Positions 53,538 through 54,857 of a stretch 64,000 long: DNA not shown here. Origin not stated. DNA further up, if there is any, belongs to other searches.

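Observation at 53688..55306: Split Kae1-like + YrdC-like pair in a biosynthetic operon, separate from housekeeping tsaD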

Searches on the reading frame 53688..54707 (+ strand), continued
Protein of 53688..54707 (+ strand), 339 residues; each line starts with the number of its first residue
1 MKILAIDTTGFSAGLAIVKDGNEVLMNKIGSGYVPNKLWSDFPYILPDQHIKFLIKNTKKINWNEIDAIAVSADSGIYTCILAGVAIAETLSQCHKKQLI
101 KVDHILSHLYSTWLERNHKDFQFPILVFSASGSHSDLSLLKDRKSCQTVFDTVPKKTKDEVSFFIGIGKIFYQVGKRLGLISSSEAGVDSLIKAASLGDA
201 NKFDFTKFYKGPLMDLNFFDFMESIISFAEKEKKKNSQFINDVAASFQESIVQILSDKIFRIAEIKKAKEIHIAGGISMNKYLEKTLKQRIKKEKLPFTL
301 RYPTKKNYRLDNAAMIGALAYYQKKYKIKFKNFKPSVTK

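Call 20: find_encoding_contigs(protein=P0056, flank=10000, max_places=2)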
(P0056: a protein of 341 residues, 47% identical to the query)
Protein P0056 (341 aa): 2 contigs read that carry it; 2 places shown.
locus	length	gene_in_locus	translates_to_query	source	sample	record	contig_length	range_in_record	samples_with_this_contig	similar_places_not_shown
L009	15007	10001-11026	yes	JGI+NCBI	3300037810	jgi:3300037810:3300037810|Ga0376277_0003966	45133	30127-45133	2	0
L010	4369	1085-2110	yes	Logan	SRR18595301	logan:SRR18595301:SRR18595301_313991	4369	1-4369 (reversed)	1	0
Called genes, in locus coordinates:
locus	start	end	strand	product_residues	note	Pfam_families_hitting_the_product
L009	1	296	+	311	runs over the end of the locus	PF01136:Peptidase_U32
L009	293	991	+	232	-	-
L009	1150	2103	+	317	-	PF01408:GFO_IDH_MocA, PF02894:GFO_IDH_MocA_C, PF22725:GFO_IDH_MocA_C3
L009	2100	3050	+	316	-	-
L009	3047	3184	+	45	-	-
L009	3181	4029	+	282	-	PF01522:Polysacc_deac_1 (faint)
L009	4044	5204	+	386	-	PF04101:Glyco_tran_28_C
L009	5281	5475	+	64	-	-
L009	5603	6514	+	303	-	PF04055:Radical_SAM, PF13186:SPASM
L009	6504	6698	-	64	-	-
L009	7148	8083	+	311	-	PF04055:Radical_SAM, PF13186:SPASM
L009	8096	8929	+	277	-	-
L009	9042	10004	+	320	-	PF00535:Glycos_transf_2, PF10111:Glyco_tranf_2_2 (weak), PF13641:Glyco_tranf_2_3 (weak), PF00535:Glycos_transf_2 (weak), PF02709:Glyco_transf_7C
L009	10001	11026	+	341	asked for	PF02543:Carbam_trans_N, PF00814:TsaD, PF22521:HypF_C_2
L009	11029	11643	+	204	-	PF01300:Sua5_yciO_yrdC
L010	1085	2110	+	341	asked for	PF02543:Carbam_trans_N, PF00814:TsaD, PF22521:HypF_C_2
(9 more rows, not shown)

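Call 21: find_encoding_contigs(protein=P0048, flank=10000, max_places=2)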
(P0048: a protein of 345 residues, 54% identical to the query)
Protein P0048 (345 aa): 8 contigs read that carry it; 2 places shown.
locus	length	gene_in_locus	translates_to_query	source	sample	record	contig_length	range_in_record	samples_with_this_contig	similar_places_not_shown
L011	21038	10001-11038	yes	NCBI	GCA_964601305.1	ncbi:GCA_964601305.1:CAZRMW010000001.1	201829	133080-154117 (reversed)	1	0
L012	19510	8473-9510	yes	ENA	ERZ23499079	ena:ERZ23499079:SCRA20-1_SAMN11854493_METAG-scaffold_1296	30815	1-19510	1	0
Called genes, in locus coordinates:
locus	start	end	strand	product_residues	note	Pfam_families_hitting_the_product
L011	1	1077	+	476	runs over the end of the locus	PF04055:Radical_SAM, PF13353:Fer4_12, PF13186:SPASM (faint)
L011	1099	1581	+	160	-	-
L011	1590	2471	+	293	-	-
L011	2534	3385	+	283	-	PF08241:Methyltransf_11 (weak)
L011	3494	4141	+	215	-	-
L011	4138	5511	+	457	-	PF02310:B12-binding, PF04055:Radical_SAM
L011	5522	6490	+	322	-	-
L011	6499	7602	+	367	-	PF04055:Radical_SAM, PF13186:SPASM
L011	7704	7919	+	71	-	-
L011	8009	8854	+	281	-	PF04055:Radical_SAM, PF13353:Fer4_12 (weak)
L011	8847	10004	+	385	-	PF04101:Glyco_tran_28_C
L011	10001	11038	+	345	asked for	PF00814:TsaD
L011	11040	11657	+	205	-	PF01300:Sua5_yciO_yrdC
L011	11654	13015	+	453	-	PF04055:Radical_SAM, PF13353:Fer4_12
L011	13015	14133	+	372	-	PF04055:Radical_SAM, PF13186:SPASM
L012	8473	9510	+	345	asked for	PF00814:TsaD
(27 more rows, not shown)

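Call 46: find_related_loci(query=A1, collection=genome_contigs, flank=10000)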
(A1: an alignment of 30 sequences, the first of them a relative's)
Query A1 (339 aa) in genome_contigs; peptide patterns used: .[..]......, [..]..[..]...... (x = any residue, [..] = any of these).
59 stretches matched a pattern; 17 encode a relative of the query (tblastn E <= 1e-3); 17 distinct loci.
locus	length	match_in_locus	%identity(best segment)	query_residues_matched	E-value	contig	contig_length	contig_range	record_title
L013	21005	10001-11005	64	1-339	2e-143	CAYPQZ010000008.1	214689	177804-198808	MAG TPA_asm: uncultured Candidatus Saccharibacteria bacterium isolate SRP067234_co1_67 genome assembly, contig: k99_2405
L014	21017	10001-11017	62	1-339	3e-139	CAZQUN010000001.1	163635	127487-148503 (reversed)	MAG TPA_asm: uncultured Candidatus Saccharibacteria bacterium isolate SRP167671_co2_124 genome assembly, contig: NODE_83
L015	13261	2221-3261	60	1-339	1e-124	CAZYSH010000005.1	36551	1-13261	MAG TPA_asm: uncultured Candidatus Saccharibacteria bacterium isolate binchicken_co330_129 genome assembly, contig: NODE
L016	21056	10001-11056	56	1-339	1e-121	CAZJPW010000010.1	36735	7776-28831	MAG TPA_asm: uncultured Candidatus Saccharibacteria bacterium isolate binchicken_co330_86 genome assembly, contig: NODE_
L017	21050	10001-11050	56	1-339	4e-108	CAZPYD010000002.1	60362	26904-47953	MAG TPA_asm: uncultured Candidatus Saccharibacteria bacterium isolate SRP077602_co6_10 genome assembly, contig: NODE_765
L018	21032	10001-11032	54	1-338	2e-109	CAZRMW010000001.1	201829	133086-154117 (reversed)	MAG TPA_asm: uncultured Candidatus Saccharibacteria bacterium isolate SRP077602_co6_144 genome assembly, contig: NODE_26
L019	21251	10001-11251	49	1-339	4e-62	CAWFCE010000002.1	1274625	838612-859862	MAG: Candidatus Parcubacteria bacterium isolate MFD02416.bin.1.397 genome assembly, contig: contig_61671, whole genome s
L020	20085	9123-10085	32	1-338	9e-36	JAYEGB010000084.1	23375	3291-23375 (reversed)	MAG: Patescibacteria group bacterium isolate MAG257 MAG257_84, whole genome shotgun sequence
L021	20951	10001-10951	29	3-322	3e-31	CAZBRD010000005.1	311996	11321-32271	MAG TPA_asm: uncultured Phycisphaeraceae bacterium isolate SRP287051_co1_53 genome assembly, contig: NODE_49_length_3119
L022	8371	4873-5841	28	1-335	1e-30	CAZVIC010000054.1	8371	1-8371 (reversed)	MAG TPA_asm: uncultured Planctomycetia bacterium isolate binchicken_co181_25 genome assembly, contig: NODE_17865_length_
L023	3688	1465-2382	30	1-321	1e-27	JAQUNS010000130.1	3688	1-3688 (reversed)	MAG: Candidatus Omnitrophota bacterium isolate STD1_183 NODE_114639_length_3688_cov_2.521764_Sandtown_D1, whole genome s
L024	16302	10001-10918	28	1-321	2e-27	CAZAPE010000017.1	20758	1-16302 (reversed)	MAG TPA_asm: uncultured Planctomycetia bacterium isolate SRP256446_co1_212 genome assembly, contig: NODE_780_length_2075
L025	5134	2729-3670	28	1-322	6e-27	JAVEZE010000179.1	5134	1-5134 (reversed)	MAG: Spirochaetia bacterium isolate BF4_58 NODE_58970_length_5134_cov_3.776912_Biofilm4, whole genome shotgun sequence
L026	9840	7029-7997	28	1-335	6e-27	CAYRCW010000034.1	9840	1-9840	MAG TPA_asm: uncultured Planctomycetia bacterium isolate binchicken_co181_455 genome assembly, contig: NODE_13841_length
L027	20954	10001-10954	27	3-328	6e-26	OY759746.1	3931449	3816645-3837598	MAG: Spirochaetia bacterium isolate 37a8ee1d-4d30-4a0d-bbf4-d03c19003557 genome assembly, chromosome: 1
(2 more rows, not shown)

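Call 55: list_cluster_members(proteins=[P0001, P0121, P0056, P0015, P0020, P0046, P0058, P0009])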
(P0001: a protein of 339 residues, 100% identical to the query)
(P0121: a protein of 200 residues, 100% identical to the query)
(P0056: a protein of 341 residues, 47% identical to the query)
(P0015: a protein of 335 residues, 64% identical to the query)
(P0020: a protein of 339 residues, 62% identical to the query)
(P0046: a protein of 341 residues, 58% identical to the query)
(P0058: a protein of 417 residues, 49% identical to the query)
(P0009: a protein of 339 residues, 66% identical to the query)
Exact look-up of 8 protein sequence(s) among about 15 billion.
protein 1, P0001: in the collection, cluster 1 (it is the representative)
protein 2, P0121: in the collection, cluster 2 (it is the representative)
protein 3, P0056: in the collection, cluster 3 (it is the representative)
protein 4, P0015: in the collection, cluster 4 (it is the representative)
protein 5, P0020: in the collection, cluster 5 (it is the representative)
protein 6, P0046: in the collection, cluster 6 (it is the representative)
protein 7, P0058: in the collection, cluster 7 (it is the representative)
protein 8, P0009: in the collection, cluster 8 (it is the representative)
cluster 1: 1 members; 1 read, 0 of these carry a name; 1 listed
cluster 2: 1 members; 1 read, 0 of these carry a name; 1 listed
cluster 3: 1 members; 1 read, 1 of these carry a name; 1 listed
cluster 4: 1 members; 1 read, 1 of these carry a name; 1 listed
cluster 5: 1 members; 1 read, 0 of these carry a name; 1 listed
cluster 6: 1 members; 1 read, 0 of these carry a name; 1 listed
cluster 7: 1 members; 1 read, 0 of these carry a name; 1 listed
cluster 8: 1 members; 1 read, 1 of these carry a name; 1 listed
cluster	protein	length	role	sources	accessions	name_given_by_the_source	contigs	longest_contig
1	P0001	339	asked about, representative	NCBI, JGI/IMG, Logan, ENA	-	-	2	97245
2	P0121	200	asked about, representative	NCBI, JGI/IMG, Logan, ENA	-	-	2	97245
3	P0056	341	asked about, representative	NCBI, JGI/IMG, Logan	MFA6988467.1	MAG: carbamoyltransferase N-terminal domain-containing protein [Candidatus ... | N6-L-threonylcarbamoyladenine synthase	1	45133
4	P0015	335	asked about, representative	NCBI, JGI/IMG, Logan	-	N6-L-threonylcarbamoyladenine synthase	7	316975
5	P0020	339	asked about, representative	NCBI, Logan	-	-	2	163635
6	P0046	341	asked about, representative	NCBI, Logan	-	-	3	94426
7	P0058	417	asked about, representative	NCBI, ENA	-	-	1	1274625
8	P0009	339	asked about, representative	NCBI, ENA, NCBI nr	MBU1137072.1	hypothetical protein KKD72_01750 [Patescibacteria group bacterium] | hypothetical protein [Patescibacteria group bacterium]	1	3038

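Call 60: predict_structure(alignment_id=A1)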
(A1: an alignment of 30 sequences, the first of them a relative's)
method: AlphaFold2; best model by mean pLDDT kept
length: 339 residues; sequences in the alignment: 30
mean_pLDDT: 92.2   pTM: 0.90
mean pLDDT of the five models: 92.2, 90.9, 89.1, 88.3, 87.3
residues with pLDDT >= 90: 257; 70-90: 75; 50-70: 7; < 50: 0
segments of 3 or more residues with pLDDT < 50: none
pLDDT, mean of each block of 10 residues (from residue 1): 95 94 92 83 91 95 97 93 97 98 94 91 97 92 95 80 86 93 83 96 94 90 94 88 98 97 98 92 96 97 72 91 97 88
secondary structure, 60 per line:
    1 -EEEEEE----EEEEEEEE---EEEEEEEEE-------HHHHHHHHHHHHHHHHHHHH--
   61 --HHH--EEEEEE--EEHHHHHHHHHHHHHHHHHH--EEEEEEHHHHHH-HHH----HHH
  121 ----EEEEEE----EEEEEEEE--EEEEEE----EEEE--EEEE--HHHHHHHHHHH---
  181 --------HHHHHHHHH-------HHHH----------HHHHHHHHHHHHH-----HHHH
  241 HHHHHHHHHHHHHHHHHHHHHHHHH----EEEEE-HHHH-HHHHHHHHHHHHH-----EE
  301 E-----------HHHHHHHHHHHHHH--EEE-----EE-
elements in order: E2-7 E12-19 E23-31 H39-58 E68-73 H78-95 E98-103 H104-109 E125-130 E135-142 E145-150 E155-158 E161-164 H167-177 H189-197 H205-208 H219-231 H237-265 E270-274 H276-279 H281-293 E299-301 H313-326 E329-331

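Call 62: fold_search(model_id=the predicted structure, library=pdb)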
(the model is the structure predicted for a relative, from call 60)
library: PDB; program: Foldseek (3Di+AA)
matches with E <= 10: 1142; with E <= 0.001: 476
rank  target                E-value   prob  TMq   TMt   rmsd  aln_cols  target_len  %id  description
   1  6n9a_D                5.4e-22  1.00  0.74  0.76   4.5       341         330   25  Crystal Structure of Thermotoga maritima threonylcarbamoyladenosine biosynthesis complex TsaB2D2E2 bound to ATP and ca (released 2019-05-22)
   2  4wq5_B                5.2e-21  1.00  0.77  0.77   3.7       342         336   23  YgjD(V85E)-YeaZ heterodimer in complex with ATP (released 2015-01-28)
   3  6s84_A                6.5e-21  1.00  0.70  0.77   4.8       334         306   23  TsaBDE complex from Thermotoga maritima (released 2019-07-17)
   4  4ydu_A                1.2e-20  1.00  0.77  0.78   3.7       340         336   23  Crystal structure of E. coli YgjD-YeaZ heterodimer in complex with ADP (released 2015-03-04)
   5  6s84_D                1.4e-20  1.00  0.74  0.80   4.0       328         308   23  TsaBDE complex from Thermotoga maritima (released 2019-07-17)
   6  4wq5_A                1.6e-20  1.00  0.78  0.80   3.5       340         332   23  YgjD(V85E)-YeaZ heterodimer in complex with ATP (released 2015-01-28)
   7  6nak_B                1.6e-20  1.00  0.73  0.76   5.0       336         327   24  BACTERIAL PROTEIN COMPLEX TM BDE complex (released 2023-04-26)
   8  6z81_B                3.9e-20  1.00  0.77  0.77   3.2       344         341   24  TsaBD bound to the inhibitor (released 2021-02-10)
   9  6z81_A                4.2e-20  1.00  0.76  0.75   3.6       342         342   24  TsaBD bound to the inhibitor (released 2021-02-10)
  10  3zet_B                5.0e-20  1.00  0.75  0.75   4.1       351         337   24  Structure of a Salmonella typhimurium YgjD-YeaZ heterodimer. (released 2013-03-20)
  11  4ydu_B                6.2e-20  1.00  0.76  0.77   3.5       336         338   25  Crystal structure of E. coli YgjD-YeaZ heterodimer in complex with ADP (released 2015-03-04)
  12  8iey_A                1.2e-19  1.00  0.71  0.73   4.3       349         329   26  Aquifex aeolicus TsaD-TsaB (released 2024-03-20)
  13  8ifx_A                1.6e-19  1.00  0.73  0.75   3.9       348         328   25  Aquifex aeolicus TsaD-TsaB in complex with ADP (released 2024-03-20)
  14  4wq4_A                1.7e-19  1.00  0.77  0.77   3.8       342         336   24  E. coli YgjD(E12A)-YeaZ heterodimer in complex with ATP (released 2015-01-28)
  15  6nak_G                5.3e-19  1.00  0.73  0.77   4.9       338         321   23  BACTERIAL PROTEIN COMPLEX TM BDE complex (released 2023-04-26)
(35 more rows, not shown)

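Call 63: find_encoding_contigs(protein=P0071, flank=10000, max_places=2)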
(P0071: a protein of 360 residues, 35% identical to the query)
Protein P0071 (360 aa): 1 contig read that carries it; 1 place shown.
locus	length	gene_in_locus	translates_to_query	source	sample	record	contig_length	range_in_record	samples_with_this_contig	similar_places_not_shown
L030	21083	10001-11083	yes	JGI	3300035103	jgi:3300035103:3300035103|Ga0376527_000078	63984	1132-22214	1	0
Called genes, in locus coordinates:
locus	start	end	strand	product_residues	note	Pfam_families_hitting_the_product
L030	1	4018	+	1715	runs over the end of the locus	?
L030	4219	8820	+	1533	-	PF00501:AMP-binding, PF00550:PP-binding, PF00685:Sulfotransfer_1 (weak), PF13469:Sulfotransfer_3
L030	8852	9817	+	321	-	PF04055:Radical_SAM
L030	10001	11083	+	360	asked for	PF00814:TsaD, PF22521:HypF_C_2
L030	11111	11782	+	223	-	PF22624:AASDHPPT_N, PF01648:ACPS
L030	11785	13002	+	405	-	PF13186:SPASM (weak), PF04055:Radical_SAM, PF13353:Fer4_12 (weak)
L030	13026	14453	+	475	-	PF04055:Radical_SAM, PF13353:Fer4_12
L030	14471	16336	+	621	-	PF13522:GATase_6, PF13537:GATase_7, PF00733:Asn_synthase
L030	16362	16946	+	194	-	PF01300:Sua5_yciO_yrdC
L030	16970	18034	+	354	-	PF13439:Glyco_transf_4 (weak), PF00534:Glycos_transf_1, PF13692:Glyco_trans_1_4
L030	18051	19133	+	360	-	PF04055:Radical_SAM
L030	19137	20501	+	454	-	PF04055:Radical_SAM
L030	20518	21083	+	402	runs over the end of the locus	PF04055:Radical_SAM (weak)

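Call 66: find_related_loci(query=A1, collection=metagenome_contigs, flank=10000)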
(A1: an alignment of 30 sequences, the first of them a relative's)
Query A1 (339 aa) in metagenome_contigs; peptide patterns used: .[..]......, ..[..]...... (x = any residue, [..] = any of these).
135 stretches matched a pattern; 38 encode a relative of the query (tblastn E <= 1e-3); 38 distinct loci.
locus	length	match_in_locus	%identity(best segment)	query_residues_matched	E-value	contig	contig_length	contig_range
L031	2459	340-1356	68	1-339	9e-169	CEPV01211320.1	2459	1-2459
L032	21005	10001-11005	65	1-339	3e-154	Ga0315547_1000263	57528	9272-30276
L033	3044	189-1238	65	1-339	3e-160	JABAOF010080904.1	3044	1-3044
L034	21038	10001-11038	65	1-338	2e-148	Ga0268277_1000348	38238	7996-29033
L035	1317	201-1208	64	1-339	1e-161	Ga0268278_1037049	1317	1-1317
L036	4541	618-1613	66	1-338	1e-148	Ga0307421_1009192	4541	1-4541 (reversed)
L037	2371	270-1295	65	1-338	1e-152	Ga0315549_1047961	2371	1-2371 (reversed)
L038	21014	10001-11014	65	1-339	4e-142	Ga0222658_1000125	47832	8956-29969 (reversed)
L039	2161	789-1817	63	1-339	2e-149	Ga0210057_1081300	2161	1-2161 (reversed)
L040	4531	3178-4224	66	1-339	7e-139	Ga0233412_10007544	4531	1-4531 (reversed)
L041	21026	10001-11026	63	1-338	4e-135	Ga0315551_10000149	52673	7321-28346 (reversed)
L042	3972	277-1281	60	1-339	5e-137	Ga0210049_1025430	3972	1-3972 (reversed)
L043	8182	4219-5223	61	1-339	8e-134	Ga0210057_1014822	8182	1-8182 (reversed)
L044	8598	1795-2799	60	1-339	2e-133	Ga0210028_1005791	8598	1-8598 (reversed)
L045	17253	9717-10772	57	1-338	9e-132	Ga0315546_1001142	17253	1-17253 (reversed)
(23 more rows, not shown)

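Call 69: search_protein_families(library=padloc, proteins=[window:53688-54707:+], max_evalue=0.001)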
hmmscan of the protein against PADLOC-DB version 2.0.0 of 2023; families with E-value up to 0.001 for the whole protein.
window:53688-54707:+ (339 aa): 0 families
